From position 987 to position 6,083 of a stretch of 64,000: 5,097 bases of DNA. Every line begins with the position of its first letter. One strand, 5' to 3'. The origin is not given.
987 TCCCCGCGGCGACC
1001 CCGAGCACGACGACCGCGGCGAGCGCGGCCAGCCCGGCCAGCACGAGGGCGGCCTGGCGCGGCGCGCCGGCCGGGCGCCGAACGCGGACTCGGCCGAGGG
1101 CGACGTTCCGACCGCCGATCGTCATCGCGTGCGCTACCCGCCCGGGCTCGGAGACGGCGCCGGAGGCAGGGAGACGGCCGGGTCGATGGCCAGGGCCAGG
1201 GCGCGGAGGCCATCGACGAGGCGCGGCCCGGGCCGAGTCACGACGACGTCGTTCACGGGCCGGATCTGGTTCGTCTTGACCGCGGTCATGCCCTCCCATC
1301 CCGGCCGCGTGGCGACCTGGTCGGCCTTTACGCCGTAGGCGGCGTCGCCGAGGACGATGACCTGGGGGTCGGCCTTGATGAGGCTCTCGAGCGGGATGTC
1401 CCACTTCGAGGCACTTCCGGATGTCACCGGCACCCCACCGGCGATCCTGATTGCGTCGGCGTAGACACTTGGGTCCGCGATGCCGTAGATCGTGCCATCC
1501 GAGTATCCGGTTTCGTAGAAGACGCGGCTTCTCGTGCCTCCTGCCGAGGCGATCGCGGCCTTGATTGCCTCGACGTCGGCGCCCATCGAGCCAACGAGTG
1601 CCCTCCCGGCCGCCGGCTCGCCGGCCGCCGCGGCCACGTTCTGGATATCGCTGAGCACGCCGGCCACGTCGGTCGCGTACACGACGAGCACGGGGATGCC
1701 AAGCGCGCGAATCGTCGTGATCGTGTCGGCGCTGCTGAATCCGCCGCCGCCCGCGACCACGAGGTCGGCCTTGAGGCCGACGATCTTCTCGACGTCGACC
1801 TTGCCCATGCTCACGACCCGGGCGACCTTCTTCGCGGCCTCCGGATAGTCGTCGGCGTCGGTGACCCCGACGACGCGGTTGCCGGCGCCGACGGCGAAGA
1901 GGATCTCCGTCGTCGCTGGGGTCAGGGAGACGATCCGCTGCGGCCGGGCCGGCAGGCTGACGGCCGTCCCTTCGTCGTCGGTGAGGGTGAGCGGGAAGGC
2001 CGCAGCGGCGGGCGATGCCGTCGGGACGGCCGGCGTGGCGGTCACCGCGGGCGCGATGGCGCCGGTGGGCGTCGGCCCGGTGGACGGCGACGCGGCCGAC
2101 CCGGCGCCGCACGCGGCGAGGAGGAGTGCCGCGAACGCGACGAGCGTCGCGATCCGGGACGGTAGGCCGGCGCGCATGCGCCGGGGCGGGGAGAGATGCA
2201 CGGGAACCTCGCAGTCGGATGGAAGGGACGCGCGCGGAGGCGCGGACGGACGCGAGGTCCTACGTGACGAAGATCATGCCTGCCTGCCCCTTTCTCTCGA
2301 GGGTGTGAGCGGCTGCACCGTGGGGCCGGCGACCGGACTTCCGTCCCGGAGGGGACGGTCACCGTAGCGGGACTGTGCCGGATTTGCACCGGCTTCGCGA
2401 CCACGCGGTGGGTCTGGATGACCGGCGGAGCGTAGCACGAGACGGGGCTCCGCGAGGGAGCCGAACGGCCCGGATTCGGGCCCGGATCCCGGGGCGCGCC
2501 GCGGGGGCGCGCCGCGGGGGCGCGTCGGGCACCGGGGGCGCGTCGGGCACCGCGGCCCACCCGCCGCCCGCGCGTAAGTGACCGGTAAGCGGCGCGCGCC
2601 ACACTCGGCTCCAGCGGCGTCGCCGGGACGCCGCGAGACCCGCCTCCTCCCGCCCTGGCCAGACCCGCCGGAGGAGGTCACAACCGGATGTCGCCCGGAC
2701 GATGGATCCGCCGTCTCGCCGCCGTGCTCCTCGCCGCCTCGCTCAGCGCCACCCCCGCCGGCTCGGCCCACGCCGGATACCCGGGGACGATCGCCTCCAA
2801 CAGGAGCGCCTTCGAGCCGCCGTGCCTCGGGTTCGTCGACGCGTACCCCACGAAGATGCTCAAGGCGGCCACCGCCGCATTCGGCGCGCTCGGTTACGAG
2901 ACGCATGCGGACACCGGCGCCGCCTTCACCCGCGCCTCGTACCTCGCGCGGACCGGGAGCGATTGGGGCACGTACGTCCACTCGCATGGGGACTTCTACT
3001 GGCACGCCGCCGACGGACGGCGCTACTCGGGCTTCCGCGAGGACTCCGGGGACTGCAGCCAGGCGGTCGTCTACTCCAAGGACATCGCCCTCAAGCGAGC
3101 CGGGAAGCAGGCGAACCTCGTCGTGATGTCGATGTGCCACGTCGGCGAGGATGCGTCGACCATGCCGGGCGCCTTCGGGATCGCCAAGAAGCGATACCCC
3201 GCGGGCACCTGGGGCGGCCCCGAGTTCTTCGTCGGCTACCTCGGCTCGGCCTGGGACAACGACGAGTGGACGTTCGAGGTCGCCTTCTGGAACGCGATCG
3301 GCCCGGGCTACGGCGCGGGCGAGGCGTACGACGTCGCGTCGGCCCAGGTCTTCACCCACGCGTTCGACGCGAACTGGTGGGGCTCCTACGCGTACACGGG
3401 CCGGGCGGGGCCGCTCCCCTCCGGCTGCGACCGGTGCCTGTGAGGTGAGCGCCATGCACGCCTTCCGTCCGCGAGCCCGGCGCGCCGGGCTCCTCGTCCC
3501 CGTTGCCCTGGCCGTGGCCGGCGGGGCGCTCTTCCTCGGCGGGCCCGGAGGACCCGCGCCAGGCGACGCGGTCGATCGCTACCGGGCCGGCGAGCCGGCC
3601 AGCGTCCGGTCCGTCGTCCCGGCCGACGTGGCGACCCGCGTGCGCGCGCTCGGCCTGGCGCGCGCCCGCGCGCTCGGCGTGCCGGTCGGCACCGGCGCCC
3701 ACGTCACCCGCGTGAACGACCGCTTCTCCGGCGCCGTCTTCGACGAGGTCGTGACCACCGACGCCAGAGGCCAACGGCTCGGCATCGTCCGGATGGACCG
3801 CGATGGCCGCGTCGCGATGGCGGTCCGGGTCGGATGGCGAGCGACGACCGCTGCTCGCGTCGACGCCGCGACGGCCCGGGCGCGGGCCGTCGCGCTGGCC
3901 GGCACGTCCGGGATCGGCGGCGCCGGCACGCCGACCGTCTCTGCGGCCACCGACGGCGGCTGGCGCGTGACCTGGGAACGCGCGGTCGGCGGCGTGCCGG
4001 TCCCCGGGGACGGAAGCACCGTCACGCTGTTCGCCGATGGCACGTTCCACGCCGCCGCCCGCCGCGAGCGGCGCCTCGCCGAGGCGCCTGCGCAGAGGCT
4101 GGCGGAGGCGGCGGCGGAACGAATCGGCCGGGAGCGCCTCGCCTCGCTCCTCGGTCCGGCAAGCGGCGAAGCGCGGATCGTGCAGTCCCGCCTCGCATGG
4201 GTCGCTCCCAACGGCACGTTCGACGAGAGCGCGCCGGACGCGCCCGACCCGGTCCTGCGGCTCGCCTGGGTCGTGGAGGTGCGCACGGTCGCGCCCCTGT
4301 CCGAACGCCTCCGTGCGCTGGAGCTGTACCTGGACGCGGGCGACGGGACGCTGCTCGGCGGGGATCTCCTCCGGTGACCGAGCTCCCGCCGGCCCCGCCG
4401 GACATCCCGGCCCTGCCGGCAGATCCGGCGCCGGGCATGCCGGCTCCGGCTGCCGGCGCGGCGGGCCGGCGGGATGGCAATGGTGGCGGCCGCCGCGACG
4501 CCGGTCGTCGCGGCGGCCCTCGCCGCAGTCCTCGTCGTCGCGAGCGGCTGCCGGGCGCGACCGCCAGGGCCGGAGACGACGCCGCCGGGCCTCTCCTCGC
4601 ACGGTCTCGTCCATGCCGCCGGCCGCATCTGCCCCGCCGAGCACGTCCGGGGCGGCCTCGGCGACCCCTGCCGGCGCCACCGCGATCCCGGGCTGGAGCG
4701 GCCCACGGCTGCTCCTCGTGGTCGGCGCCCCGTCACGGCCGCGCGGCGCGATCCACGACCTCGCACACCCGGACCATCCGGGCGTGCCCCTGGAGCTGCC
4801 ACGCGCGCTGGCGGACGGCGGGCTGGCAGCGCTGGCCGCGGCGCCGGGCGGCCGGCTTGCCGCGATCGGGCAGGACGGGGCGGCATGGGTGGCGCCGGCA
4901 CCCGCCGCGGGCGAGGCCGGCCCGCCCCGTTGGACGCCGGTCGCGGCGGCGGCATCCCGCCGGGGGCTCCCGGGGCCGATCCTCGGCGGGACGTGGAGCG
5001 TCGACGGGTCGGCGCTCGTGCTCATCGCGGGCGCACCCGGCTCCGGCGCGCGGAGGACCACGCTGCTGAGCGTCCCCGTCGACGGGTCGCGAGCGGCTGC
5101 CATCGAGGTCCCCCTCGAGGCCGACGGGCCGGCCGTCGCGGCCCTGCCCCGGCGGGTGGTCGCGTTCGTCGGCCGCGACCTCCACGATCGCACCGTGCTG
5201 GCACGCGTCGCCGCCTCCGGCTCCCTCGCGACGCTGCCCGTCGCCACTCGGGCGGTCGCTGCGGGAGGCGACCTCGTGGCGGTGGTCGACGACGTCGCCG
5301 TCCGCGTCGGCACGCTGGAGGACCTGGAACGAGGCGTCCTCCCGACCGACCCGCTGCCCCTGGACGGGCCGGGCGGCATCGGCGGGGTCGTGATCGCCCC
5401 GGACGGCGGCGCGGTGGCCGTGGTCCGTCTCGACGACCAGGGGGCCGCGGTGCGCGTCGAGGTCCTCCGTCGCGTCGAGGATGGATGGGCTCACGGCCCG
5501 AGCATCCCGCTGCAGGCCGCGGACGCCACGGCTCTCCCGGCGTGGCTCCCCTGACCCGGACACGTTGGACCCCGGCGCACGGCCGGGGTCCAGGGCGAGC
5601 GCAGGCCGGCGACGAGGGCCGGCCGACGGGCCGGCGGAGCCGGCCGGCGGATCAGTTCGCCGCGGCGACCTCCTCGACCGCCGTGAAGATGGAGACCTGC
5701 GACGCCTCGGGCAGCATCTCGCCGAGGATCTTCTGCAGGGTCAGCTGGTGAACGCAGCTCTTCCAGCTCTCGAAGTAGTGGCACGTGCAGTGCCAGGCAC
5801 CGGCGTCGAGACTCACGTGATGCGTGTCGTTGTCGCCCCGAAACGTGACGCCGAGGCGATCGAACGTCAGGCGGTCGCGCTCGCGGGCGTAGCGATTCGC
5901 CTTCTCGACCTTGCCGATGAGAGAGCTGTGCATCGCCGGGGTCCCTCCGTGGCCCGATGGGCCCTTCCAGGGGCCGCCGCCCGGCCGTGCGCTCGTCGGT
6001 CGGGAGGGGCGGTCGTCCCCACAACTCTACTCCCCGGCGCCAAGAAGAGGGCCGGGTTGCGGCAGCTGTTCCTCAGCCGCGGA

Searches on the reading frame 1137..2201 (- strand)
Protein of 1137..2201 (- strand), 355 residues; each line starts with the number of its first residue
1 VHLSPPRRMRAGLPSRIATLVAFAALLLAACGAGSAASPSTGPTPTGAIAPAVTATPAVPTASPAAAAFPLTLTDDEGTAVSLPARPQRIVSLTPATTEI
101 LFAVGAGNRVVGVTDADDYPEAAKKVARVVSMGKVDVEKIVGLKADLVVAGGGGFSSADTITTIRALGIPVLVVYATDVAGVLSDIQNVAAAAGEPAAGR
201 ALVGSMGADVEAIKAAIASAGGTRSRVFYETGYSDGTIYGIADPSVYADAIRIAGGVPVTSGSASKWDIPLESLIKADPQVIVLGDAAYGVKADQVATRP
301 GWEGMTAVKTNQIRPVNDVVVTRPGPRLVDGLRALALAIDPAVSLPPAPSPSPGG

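Call 37: search_protein_families(library=pfam, proteins=[window:1137-2201:-], max_evalue=0.01)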
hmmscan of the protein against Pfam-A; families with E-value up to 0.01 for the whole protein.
window:1137-2201:- (355 aa): 1 family
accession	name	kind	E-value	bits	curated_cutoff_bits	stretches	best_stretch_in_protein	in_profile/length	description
PF01497.23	Peripla_BP_2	-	1.4e-33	116.7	27.5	1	90-313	1-228/235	Periplasmic binding protein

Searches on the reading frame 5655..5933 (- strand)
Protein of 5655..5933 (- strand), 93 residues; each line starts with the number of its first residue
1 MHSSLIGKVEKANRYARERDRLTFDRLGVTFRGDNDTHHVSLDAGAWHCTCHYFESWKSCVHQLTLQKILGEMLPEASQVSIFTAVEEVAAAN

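Call 37: search_protein_families(library=pfam, proteins=[window:5655-5933:-], max_evalue=0.01)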
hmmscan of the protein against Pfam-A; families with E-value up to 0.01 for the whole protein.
window:5655-5933:- (93 aa): 0 families
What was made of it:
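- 5652..5933 (-): Conserved 93-aa CxC...CxH protein that closes the conserved gene row. It has no Pfam hit (call 37).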
